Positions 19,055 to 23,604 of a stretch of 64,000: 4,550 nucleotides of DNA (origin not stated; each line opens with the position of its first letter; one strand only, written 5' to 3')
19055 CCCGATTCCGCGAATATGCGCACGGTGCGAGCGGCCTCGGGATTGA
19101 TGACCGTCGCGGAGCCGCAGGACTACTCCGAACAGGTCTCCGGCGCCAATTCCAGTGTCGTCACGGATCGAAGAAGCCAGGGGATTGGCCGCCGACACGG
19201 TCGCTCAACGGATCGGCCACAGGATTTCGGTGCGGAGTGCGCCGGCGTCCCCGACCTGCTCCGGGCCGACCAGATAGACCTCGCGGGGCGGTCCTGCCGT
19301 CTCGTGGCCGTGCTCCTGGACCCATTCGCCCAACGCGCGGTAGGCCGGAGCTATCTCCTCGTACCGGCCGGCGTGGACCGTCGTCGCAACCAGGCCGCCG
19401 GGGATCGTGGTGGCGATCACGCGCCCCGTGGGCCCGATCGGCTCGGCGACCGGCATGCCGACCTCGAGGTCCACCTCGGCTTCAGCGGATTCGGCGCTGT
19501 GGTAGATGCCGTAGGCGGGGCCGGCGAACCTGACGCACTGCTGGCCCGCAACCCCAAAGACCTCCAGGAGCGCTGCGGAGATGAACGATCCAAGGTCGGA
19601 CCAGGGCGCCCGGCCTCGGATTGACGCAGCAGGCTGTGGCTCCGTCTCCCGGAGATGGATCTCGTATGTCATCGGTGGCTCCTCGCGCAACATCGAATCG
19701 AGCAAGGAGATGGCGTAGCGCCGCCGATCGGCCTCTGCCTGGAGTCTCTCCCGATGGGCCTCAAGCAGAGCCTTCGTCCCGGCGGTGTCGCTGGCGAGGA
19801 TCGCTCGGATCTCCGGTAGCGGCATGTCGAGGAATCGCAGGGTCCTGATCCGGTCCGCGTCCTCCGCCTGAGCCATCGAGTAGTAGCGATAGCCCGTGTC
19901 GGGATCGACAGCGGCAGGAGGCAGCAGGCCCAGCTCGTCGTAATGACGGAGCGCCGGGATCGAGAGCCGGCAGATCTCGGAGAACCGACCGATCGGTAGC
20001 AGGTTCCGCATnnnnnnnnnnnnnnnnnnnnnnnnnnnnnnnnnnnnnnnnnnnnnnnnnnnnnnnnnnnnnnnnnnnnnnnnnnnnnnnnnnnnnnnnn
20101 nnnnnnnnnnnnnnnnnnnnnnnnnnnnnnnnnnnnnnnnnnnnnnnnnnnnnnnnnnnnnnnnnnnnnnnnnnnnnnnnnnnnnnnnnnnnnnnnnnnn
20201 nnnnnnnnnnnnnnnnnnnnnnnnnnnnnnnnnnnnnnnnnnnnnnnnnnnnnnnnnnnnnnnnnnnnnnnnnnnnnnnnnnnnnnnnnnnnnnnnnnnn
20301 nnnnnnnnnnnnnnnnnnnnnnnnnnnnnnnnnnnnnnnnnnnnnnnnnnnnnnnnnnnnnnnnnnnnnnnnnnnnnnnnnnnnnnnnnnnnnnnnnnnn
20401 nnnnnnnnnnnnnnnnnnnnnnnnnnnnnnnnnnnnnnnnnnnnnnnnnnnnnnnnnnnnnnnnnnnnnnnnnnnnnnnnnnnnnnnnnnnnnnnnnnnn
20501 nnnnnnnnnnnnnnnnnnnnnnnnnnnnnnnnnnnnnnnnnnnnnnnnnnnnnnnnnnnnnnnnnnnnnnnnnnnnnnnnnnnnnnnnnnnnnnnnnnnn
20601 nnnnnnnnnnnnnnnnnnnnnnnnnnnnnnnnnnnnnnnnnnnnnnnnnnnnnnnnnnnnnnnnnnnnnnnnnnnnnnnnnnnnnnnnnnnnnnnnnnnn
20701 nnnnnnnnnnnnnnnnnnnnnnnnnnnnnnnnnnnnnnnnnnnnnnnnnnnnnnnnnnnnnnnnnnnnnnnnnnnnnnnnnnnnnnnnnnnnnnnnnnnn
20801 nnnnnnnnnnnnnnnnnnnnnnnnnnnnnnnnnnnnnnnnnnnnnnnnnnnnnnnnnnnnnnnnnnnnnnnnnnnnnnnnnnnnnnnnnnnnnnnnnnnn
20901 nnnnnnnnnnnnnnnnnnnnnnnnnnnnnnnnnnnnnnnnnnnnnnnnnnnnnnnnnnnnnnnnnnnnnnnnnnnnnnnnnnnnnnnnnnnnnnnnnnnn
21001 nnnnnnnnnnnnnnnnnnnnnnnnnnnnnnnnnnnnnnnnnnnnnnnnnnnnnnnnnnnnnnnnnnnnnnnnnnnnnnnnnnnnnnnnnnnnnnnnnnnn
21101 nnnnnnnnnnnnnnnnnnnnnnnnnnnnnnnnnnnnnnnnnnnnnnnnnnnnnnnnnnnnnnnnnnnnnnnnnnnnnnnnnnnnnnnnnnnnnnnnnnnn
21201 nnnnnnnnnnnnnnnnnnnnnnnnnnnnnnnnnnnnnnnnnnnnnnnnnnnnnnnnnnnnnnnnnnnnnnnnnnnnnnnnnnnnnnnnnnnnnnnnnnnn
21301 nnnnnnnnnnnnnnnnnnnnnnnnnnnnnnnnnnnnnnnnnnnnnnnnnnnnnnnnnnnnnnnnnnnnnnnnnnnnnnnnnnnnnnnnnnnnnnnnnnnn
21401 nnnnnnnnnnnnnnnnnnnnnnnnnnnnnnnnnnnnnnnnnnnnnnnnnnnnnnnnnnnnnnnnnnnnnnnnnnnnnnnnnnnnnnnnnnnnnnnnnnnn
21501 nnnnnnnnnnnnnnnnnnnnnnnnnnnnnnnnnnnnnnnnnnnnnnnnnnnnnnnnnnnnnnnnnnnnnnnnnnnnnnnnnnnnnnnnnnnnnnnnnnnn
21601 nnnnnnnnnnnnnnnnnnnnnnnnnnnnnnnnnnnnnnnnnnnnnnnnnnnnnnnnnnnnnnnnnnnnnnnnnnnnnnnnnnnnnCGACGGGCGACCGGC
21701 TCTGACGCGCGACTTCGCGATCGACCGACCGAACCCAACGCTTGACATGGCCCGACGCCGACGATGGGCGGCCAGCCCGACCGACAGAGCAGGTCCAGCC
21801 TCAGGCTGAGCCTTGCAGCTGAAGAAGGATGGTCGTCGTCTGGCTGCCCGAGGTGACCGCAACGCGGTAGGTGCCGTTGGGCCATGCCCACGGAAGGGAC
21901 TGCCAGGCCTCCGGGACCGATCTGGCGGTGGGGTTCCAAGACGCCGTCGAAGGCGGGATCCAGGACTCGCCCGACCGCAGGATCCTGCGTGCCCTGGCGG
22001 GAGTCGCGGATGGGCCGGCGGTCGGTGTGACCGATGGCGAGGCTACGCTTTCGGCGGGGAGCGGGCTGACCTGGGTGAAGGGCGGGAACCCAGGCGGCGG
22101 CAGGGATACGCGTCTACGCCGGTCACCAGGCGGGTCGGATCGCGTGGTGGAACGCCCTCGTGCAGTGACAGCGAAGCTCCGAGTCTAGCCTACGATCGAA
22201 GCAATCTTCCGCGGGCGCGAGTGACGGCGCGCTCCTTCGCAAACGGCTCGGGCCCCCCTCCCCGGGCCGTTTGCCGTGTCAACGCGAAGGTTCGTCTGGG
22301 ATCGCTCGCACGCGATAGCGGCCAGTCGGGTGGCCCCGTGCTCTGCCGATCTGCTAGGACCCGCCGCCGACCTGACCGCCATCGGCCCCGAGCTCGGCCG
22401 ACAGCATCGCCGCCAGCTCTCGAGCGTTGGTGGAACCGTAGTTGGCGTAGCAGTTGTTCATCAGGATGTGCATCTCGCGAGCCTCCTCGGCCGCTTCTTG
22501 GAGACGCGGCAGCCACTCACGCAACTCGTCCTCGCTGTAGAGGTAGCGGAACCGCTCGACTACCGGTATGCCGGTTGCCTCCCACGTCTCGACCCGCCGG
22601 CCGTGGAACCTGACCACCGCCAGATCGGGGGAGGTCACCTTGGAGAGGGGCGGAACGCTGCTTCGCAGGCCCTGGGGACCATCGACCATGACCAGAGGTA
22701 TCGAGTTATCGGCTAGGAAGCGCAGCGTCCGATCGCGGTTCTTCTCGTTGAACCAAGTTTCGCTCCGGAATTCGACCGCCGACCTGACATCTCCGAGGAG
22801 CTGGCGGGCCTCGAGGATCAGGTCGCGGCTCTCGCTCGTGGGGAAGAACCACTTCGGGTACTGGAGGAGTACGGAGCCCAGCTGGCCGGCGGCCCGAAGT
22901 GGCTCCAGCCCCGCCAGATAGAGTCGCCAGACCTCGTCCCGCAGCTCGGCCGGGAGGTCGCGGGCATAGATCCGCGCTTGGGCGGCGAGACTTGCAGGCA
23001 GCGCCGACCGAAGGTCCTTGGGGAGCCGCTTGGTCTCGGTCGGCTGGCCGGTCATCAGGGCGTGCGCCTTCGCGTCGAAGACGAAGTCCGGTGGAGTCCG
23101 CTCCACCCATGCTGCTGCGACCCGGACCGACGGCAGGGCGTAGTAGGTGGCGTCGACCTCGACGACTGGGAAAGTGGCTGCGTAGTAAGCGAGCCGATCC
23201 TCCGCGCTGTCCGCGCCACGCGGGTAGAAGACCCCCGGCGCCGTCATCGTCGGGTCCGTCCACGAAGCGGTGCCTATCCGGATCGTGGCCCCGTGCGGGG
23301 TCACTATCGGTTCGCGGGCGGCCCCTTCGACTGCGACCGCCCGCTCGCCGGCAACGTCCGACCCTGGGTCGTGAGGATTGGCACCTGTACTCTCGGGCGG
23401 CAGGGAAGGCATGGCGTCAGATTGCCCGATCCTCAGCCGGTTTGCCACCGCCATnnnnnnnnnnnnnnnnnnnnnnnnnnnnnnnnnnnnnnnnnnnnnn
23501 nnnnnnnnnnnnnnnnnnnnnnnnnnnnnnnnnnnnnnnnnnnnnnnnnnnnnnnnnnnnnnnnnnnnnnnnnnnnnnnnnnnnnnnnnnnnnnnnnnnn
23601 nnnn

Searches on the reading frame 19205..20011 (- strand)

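Call 31: search_protein_families(library=pfam, proteins=[window:19205-20011:-], max_evalue=0.001)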
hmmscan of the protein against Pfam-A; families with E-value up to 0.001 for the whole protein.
window:19205-20011:- (268 aa): 4 families
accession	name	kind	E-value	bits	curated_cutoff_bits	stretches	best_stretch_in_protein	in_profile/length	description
PF06445.20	GyrI-like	-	7.3e-19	69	26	1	117-268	2-155/155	GyrI-like small molecule binding domain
PF13411.12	MerR_1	-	1.1e-11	45.1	21.6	1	7-74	3-68/69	MerR HTH family regulatory protein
PF00376.29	MerR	-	8e-11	42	28.2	1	7-44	2-38/38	MerR family regulatory protein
PF14526.11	Cass2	-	4.6e-07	30.6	27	1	165-266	49-149/150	Integron-associated effector binding protein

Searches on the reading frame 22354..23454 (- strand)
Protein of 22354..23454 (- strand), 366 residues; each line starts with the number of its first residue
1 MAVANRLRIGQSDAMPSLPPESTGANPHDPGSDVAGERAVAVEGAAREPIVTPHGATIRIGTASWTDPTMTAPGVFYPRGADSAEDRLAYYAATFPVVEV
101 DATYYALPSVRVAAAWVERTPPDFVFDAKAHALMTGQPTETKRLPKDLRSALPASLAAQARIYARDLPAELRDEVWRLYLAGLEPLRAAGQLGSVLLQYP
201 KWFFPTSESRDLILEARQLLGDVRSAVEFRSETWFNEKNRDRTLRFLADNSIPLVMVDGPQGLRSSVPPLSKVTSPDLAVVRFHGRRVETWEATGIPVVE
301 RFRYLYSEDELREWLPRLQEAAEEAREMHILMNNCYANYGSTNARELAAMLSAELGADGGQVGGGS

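Call 31: search_protein_families(library=pfam, proteins=[window:22354-23454:-], max_evalue=0.001)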
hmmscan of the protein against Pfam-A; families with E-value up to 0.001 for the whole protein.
window:22354-23454:- (366 aa): 1 family
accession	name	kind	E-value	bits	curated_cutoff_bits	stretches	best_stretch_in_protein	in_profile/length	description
PF01904.24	DUF72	-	3.5e-53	181.3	25.3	1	77-350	1-217/217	Protein of unknown function DUF72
